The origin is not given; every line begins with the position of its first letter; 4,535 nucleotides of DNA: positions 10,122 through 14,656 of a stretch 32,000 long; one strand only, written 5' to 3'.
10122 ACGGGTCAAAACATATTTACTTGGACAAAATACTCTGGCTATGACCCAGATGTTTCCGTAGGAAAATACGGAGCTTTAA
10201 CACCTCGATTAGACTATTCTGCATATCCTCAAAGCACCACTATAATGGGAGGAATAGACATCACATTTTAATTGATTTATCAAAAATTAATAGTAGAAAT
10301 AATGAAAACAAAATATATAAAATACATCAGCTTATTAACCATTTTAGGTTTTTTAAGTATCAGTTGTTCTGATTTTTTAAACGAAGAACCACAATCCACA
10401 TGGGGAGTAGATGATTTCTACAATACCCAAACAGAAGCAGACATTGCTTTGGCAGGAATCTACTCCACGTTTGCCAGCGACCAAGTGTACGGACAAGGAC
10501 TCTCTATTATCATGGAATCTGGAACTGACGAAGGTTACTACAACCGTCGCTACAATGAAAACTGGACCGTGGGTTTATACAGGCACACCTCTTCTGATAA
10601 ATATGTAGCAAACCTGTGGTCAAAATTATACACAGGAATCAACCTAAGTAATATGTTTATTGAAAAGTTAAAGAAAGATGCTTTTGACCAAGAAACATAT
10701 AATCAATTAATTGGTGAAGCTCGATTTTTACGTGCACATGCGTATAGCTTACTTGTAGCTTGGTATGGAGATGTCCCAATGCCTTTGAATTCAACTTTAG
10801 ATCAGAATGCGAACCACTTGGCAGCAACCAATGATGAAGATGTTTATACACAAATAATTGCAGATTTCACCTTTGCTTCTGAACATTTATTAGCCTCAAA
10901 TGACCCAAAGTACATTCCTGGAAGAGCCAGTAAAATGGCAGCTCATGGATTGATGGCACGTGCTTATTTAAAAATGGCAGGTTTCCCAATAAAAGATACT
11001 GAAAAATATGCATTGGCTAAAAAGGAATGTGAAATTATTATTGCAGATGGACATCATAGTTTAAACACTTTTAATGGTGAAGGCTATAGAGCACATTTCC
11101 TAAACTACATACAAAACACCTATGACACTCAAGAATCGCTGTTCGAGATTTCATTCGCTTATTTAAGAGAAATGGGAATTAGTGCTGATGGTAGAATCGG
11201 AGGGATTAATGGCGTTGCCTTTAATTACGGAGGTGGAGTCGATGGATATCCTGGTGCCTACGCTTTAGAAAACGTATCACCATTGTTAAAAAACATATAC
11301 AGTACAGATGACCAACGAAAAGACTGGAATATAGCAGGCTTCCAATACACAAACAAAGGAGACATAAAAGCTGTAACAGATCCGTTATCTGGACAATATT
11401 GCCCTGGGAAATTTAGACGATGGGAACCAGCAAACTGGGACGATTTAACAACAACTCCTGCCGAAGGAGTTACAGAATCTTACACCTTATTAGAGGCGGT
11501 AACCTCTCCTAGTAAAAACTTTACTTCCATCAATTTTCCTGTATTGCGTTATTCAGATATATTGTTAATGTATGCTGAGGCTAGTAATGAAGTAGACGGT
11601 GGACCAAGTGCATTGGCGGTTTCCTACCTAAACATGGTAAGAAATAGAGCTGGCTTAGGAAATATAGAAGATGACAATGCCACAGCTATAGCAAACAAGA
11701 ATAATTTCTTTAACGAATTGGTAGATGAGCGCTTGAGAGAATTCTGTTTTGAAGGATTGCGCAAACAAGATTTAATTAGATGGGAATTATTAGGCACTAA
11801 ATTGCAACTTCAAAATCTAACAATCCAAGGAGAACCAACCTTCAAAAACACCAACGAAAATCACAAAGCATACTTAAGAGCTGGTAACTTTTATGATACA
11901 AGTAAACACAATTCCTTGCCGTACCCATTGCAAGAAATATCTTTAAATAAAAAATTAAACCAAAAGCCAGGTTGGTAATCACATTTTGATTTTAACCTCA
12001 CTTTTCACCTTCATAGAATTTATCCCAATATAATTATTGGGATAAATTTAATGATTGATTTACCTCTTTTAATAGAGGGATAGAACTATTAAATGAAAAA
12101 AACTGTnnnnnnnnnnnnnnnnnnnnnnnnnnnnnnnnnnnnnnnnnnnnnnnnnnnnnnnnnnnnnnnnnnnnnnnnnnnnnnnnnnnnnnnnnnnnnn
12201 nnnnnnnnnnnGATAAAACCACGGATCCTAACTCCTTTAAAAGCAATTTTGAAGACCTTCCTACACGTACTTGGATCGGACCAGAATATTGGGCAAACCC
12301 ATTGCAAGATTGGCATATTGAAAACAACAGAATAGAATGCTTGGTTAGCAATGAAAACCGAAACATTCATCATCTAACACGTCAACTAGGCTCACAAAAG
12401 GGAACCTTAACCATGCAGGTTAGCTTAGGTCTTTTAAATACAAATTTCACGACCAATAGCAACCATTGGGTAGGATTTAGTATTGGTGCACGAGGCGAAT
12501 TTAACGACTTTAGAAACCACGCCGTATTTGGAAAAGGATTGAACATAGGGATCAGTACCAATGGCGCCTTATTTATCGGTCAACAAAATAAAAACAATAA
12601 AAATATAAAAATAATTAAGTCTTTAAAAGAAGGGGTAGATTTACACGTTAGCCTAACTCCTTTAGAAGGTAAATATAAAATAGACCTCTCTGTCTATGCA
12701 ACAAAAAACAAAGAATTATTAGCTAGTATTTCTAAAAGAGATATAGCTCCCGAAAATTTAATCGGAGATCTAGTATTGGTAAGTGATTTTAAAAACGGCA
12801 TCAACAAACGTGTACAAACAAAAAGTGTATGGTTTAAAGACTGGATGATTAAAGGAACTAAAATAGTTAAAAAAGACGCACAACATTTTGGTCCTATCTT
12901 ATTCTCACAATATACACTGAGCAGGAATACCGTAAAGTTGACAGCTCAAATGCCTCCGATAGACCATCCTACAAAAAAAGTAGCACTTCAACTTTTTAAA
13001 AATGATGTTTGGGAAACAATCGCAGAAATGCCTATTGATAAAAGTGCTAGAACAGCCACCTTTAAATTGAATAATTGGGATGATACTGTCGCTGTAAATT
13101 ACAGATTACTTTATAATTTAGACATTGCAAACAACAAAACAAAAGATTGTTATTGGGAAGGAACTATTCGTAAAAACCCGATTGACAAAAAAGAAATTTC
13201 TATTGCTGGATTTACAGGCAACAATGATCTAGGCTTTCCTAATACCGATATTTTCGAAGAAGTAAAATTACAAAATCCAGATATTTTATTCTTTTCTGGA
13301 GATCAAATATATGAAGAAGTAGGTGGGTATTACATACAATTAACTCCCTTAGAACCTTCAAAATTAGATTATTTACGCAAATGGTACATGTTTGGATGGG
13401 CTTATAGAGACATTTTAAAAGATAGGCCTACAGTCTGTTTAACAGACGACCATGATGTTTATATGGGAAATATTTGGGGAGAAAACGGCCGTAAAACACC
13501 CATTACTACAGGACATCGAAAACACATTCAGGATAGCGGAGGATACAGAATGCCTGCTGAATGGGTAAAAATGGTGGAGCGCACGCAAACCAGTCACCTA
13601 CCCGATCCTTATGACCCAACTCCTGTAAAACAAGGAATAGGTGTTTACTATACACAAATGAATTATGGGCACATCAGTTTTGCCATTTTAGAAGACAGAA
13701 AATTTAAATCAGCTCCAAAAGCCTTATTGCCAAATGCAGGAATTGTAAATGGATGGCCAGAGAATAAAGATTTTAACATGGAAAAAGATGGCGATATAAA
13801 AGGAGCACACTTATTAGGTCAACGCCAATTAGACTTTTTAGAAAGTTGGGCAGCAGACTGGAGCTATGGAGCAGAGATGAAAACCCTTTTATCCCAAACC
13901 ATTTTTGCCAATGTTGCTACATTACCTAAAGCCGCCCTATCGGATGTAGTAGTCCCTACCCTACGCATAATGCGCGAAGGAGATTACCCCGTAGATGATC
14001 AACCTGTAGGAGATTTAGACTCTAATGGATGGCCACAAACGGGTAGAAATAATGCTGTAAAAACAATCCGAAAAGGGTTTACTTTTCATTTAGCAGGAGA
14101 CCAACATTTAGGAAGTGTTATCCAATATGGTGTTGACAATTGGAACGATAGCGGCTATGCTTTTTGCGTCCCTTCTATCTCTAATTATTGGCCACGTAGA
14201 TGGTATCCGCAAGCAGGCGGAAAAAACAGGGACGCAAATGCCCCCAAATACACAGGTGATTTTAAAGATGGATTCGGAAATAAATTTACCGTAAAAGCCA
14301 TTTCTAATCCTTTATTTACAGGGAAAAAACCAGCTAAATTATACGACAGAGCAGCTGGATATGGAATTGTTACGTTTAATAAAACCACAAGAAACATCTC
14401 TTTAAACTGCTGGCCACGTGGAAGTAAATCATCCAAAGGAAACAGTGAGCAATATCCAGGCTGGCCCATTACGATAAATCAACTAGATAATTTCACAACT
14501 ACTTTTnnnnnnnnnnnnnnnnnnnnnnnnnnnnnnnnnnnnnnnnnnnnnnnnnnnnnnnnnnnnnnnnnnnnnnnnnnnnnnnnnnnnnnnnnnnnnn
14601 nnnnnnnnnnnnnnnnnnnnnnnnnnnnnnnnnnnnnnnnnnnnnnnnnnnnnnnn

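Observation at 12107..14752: Large PhoD-like metallophosphatase placed between susD and the GAG lyase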

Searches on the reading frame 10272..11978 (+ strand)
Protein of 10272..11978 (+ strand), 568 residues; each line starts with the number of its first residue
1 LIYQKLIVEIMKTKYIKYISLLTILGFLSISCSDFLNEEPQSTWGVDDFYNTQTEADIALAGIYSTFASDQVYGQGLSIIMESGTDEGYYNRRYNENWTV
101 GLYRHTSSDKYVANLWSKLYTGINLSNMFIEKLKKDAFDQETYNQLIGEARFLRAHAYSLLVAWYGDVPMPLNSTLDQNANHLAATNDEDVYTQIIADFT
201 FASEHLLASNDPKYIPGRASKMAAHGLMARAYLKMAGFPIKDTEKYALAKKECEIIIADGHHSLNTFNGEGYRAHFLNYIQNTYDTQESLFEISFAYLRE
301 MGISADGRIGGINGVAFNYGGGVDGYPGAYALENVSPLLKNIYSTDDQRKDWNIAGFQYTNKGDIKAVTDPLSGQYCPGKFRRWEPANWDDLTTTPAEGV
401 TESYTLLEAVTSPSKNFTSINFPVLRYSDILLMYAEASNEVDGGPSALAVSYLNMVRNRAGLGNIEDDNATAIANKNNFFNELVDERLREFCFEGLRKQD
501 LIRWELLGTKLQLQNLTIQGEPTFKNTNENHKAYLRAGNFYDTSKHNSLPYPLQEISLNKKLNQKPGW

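Call 3: search_protein_families(library=pfam, proteins=[window:10272-11978:+], max_evalue=0.01)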
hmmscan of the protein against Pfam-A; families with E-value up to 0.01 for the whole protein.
window:10272-11978:+ (568 aa): 3 families
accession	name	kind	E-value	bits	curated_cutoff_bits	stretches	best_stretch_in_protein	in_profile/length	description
PF07980.17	SusD_RagB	-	5.5e-39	135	23.1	1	339-568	72-297/297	SusD family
PF14322.12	SusD-like_3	-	1.6e-22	81.1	27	1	34-233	1-191/191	Starch-binding associating with outer membrane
PF12771.13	SusD-like_2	-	1.5e-06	27.8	27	1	101-206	46-150/415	Starch-binding associating with outer membrane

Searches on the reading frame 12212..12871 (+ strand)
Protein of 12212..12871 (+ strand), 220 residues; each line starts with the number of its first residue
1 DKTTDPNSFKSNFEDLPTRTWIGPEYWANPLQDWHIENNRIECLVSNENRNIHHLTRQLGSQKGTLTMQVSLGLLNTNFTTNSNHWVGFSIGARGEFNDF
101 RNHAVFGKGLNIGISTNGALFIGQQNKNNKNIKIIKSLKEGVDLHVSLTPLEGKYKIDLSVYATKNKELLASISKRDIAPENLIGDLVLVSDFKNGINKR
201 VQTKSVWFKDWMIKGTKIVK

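Call 49: search_protein_families(library=pfam, proteins=[window:12212-12871:+], max_evalue=10)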
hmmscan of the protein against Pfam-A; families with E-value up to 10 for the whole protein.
window:12212-12871:+ (220 aa): 1 family
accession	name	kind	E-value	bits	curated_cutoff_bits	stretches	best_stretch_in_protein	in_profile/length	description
PF13291.12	ACT_4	-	0.072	14.2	27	0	40-76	22-58/80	ACT domain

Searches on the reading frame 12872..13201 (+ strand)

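Call 49: search_protein_families(library=pfam, proteins=[window:12872-13201:+], max_evalue=10)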
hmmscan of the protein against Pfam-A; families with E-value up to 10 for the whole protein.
window:12872-13201:+ (110 aa): 1 family
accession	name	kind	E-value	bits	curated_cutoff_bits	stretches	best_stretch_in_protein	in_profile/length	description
PF23463.1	WWE_2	-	0.0077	17.6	25.3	1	59-99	49-89/94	WWE domain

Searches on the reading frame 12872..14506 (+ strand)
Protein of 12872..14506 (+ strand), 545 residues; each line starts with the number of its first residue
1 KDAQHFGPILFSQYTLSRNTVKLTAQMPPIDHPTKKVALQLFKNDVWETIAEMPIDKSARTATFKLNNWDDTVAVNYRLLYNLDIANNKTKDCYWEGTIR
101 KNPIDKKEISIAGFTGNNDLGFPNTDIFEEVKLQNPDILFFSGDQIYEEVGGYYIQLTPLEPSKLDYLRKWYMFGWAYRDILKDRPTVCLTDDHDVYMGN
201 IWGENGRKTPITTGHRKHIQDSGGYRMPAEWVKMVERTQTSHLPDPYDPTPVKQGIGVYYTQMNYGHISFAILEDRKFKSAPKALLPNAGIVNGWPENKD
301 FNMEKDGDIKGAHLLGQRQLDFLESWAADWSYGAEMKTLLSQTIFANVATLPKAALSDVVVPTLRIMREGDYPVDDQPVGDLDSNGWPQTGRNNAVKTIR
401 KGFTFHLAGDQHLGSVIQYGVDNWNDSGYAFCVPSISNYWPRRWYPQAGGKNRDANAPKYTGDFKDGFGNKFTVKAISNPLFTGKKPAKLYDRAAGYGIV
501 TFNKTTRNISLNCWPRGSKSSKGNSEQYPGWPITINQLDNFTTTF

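Call 52: predict_structure(alignment_id=A2)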
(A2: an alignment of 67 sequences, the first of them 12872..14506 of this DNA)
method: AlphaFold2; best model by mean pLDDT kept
length: 545 residues; sequences in the alignment: 67
mean_pLDDT: 95.1   pTM: 0.95
mean pLDDT of the five models: 95.1, 94.5, 94.5, 94.3, 94.3
residues with pLDDT >= 90: 502; 70-90: 32; 50-70: 9; < 50: 2
segments of 3 or more residues with pLDDT < 50: none
pLDDT, mean of each block of 10 residues (from residue 1): 73 98 95 87 97 96 98 98 89 96 98 95 94 98 93 90 96 95 98 96 95 80 96 98 98 98 99 98 96 95 96 97 98 97 98 95 94 95 97 97 97 97 95 95 96 95 98 98 95 97 98 97 96 97 70
secondary structure, 60 per line:
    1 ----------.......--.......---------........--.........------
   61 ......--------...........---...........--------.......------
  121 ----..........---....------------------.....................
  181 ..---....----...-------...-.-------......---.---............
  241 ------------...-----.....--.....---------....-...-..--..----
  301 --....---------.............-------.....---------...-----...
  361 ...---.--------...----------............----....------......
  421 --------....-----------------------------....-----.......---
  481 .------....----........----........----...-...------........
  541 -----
elements in order: E11-17 E20-26 E36-43 E46-54 E61-66 E75-85 E89-99 E108-114 H125-134 E138-141 H160-182 E186-189 H216-221 H229-240 E261-265 E268-272 H282-285 H303-306 H316-328 E336-340 E350-352 H358-363 E376-378 H389-400 E405-408 E415-420 E429-432 E462-465 E471-477 H488-491 E496-503 E508-515 E533-536 H537-540

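Call 54: fold_search(model_id=the predicted structure, library=pdb)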
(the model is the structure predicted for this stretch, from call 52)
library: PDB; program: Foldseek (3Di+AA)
matches with E <= 10: 1754; with E <= 0.001: 7
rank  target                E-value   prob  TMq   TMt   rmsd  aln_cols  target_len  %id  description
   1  6git_A                3.6e-12  1.00  0.45  0.48  11.5       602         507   10  PURPLE ACID PHYTASE FROM WHEAT ISOFORM B2 - PRODUCT COMPLEX (released 2019-11-27)
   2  1xzw_B                4.6e-12  1.00  0.46  0.57   8.4       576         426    9  Sweet potato purple acid phosphatase/phosphate complex (released 2004-12-14)
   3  3hn3_D                3.4e-04  0.87  0.19  0.18  13.0       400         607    9  Human beta-glucuronidase at 1.7 A resolution (released 2009-12-01)
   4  3j7h_A                4.1e-04  0.28  0.17  0.11  18.5       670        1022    8  Structure of beta-galactosidase at 3.2-A resolution obtained by cryo-electron microscopy (released 2014-07-30)
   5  3hn3_B                4.3e-04  0.96  0.18  0.17  10.5       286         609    9  Human beta-glucuronidase at 1.7 A resolution (released 2009-12-01)
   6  3hn3_A                7.4e-04  0.92  0.17  0.16  10.5       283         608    8  Human beta-glucuronidase at 1.7 A resolution (released 2009-12-01)
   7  7sl9_B                9.9e-04  1.00  0.13  0.46   4.5       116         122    9  CryoEM structure of SMCT1 (released 2021-12-15)
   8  7btk_C                1.1e-03  0.33  0.19  0.13  18.4       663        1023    9  E.coli beta-galactosidase (E537Q) in complex with fluorescent probe KSA01 (released 2021-03-03)
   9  3vg9_C                1.1e-03  1.00  0.14  0.32  11.8       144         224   12  Crystal structure of human adenosine A2A receptor with an allosteric inverse-agonist antibody at 2.7 A resolution (released 2012-02-01)
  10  7wqv_J                1.4e-03  1.00  0.14  0.29  11.7       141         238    8  Crystal structure of a neutralizing monoclonal antibody (Ab08) in complex with SARS-CoV-2 receptor-binding domain (RBD (released 2023-01-25)
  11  9npa                  1.9e-03  0.57  0.15  0.12  20.2       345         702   11  Crystal structure of the inactive conformation of a glycoside hydrolase (CapGH2b) from the GH2 family in the space group (released 2025-11-12)
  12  9npn_C                2.0e-03  0.96  0.14  0.11   8.9       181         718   12  Crystal structure of the inactive conformation of a glycoside hydrolase (CapGH2b - E465A Mutant) from the GH2 family i (released 2025-11-12)
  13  8ges_C                2.0e-03  0.77  0.18  0.16  11.2       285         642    6  R. hominis 2 beta-glucuronidase bound to UNC10201652-glucuronide (released 2024-02-14)
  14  3vga_C                2.1e-03  1.00  0.14  0.30   9.1       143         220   11  Crystal structure of human adenosine A2A receptor with an allosteric inverse-agonist antibody at 3.1 A resolution (released 2012-02-01)
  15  4wtx                  2.1e-03  1.00  0.14  0.51   5.0       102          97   13  Crystal structure of the fourth FnIII domain of integrin beta4 (released 2015-02-11)
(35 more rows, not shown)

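Call 55: search_solved_structures(query=A2, max_evalue=10, show_alignments=3)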
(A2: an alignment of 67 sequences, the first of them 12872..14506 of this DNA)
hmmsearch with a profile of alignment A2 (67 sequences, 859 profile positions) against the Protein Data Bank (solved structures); distinct sequences matched with E-value up to 10: 1.
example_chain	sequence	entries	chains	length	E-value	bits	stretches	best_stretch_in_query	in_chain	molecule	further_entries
5a7d_L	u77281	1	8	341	1.1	10.4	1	167-245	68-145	INSCUTEABLE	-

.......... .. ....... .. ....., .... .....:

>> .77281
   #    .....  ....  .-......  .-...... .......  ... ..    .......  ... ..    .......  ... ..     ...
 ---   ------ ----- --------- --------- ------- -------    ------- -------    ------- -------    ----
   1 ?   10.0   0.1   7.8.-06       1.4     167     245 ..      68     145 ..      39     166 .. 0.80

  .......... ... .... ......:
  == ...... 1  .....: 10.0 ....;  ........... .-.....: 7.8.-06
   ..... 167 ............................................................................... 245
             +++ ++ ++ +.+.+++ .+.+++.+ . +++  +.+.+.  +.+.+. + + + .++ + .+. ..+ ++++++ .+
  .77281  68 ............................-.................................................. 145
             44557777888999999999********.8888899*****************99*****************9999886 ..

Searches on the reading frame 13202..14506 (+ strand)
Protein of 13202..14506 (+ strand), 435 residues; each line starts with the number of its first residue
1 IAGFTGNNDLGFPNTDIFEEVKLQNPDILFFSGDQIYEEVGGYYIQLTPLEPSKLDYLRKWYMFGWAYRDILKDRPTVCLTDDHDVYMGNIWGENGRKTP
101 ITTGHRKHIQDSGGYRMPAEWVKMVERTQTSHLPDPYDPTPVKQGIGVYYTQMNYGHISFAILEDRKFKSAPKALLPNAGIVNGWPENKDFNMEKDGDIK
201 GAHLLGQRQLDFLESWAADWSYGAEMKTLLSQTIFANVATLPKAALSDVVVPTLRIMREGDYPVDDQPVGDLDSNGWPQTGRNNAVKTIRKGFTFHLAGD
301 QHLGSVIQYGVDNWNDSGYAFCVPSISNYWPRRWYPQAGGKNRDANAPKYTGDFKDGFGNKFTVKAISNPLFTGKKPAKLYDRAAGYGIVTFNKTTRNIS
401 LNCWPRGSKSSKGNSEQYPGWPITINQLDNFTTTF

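Call 49: search_protein_families(library=pfam, proteins=[window:13202-14506:+], max_evalue=10)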
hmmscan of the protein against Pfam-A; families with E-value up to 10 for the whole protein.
window:13202-14506:+ (435 aa): 1 family
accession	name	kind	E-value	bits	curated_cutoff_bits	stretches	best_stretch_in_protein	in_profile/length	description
PF09423.15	PhoD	-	4.2e-10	39.7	27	1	16-327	15-292/343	PhoD-like phosphatase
